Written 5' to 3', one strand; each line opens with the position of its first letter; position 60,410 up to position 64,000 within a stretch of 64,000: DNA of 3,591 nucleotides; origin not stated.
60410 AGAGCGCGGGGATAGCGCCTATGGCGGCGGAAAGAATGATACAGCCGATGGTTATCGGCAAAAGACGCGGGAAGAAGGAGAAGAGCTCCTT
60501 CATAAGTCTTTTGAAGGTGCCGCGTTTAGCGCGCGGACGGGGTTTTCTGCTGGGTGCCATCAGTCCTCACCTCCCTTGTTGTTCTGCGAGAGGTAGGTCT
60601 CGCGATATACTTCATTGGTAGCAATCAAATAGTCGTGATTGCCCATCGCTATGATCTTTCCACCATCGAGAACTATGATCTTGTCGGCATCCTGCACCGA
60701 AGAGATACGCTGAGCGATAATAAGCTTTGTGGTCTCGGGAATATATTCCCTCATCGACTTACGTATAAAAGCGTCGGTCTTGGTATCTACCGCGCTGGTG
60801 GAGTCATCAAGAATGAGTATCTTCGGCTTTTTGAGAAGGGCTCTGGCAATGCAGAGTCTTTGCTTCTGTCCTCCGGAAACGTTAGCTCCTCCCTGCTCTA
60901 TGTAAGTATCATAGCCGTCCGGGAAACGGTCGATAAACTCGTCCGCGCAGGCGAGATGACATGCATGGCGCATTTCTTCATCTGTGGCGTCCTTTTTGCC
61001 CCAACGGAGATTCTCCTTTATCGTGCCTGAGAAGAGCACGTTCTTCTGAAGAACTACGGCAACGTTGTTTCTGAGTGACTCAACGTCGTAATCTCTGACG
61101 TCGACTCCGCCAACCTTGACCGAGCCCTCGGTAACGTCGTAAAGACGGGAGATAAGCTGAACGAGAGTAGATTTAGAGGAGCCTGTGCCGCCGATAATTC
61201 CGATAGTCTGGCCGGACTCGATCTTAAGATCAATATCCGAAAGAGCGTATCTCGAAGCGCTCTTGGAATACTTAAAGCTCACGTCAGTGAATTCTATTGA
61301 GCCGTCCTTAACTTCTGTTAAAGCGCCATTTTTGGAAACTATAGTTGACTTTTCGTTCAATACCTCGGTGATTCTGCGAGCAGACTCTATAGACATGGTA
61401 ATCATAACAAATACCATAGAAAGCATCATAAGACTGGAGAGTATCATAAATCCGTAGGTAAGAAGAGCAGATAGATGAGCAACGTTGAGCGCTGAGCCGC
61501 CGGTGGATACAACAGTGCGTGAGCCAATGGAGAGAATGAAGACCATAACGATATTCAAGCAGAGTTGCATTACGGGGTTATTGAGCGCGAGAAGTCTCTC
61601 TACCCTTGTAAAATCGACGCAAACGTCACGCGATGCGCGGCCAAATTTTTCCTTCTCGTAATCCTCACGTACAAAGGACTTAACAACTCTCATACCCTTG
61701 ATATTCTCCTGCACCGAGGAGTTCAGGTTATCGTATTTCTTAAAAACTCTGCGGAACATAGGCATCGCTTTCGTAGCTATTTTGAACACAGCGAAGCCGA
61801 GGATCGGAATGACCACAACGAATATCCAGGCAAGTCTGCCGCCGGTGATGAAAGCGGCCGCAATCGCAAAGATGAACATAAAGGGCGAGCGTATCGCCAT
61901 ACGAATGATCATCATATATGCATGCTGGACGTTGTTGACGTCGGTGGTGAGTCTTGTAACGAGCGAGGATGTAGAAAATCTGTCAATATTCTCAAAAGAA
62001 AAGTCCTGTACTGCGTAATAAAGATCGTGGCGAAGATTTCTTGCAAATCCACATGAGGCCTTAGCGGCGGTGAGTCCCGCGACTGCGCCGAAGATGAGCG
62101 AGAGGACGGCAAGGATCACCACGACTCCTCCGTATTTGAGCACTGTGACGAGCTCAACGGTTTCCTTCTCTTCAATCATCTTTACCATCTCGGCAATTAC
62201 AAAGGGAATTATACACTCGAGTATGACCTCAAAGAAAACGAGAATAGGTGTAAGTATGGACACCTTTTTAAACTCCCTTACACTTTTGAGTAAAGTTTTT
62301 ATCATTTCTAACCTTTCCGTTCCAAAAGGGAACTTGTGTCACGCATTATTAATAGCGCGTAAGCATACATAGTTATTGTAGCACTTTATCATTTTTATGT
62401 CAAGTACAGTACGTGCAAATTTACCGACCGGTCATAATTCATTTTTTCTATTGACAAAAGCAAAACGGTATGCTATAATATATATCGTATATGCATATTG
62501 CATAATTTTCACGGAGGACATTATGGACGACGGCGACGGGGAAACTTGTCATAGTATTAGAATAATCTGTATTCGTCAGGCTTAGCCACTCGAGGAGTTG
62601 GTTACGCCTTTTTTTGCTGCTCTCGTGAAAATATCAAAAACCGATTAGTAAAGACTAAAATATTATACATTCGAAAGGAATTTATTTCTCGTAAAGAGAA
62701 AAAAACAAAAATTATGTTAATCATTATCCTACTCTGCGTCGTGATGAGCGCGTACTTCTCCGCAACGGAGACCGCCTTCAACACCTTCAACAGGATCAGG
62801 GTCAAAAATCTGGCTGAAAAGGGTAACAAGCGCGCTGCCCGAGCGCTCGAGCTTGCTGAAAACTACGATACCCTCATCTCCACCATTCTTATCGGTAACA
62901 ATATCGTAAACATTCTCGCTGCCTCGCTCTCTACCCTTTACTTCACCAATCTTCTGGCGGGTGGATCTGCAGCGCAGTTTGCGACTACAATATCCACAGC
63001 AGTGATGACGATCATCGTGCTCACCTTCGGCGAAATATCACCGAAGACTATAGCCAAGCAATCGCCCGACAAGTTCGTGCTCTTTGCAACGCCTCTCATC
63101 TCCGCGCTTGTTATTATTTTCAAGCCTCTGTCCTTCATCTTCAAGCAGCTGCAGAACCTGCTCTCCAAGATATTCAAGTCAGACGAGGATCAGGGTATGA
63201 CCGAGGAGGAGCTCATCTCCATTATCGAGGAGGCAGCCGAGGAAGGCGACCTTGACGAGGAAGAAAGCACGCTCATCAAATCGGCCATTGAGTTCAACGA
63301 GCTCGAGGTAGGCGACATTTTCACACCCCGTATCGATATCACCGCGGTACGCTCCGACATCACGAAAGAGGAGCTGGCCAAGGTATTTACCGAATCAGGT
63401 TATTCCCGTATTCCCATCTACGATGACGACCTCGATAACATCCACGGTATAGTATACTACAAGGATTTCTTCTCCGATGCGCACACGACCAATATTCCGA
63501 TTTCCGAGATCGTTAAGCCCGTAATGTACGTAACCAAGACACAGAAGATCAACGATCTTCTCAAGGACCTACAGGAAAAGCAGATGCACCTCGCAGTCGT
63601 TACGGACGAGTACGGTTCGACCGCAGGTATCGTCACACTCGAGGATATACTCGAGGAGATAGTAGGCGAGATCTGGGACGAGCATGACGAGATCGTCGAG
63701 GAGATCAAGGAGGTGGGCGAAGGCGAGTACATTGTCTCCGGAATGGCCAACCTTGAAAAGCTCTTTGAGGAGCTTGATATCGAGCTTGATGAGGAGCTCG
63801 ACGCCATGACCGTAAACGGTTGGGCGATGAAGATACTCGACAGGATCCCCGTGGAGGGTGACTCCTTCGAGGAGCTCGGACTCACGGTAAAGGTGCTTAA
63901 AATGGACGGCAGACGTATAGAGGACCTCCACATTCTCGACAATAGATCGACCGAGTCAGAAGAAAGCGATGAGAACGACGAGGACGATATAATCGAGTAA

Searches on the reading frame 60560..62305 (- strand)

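Call 87: search_protein_families(library=pfam, proteins=[window:60560-62305:-], max_evalue=0.00001)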
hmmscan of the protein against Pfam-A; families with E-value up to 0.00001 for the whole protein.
window:60560-62305:- (581 aa): 2 families
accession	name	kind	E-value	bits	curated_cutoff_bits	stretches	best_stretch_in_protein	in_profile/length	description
PF00664.28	ABC_membrane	-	2.5e-38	132.8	28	1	18-284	3-266/274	ABC transporter transmembrane region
PF00005.33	ABC_tran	-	7.1e-31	108.1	25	1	355-504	1-137/137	ABC transporter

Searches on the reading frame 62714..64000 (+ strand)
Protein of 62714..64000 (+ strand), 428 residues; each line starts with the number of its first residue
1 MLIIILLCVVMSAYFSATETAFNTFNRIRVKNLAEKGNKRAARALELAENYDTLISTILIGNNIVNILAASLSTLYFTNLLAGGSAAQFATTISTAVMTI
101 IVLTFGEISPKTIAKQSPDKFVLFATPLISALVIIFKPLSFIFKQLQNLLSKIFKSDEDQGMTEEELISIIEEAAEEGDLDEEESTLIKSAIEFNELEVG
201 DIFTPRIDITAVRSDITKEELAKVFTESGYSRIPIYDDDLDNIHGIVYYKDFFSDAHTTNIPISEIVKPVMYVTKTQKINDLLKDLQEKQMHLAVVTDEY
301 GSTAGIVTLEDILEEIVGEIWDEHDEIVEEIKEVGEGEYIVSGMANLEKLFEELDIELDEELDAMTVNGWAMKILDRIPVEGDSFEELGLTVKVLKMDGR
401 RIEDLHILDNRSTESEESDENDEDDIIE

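Call 87: search_protein_families(library=pfam, proteins=[window:62714-64000:+], max_evalue=0.00001)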
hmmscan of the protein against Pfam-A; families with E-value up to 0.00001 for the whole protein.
window:62714-64000:+ (428 aa): 3 families
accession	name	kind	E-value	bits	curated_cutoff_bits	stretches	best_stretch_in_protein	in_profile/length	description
PF01595.25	CNNM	-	1.8e-50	171.6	28.4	1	3-184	1-181/181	Cyclin M transmembrane N-terminal domain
PF03471.22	CorC_HlyC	-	8.3e-19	67.8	27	1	333-407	2-77/81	Transporter associated domain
PF00571.33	CBS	-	3.5e-17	62.9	24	2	264-317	2-56/57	CBS domain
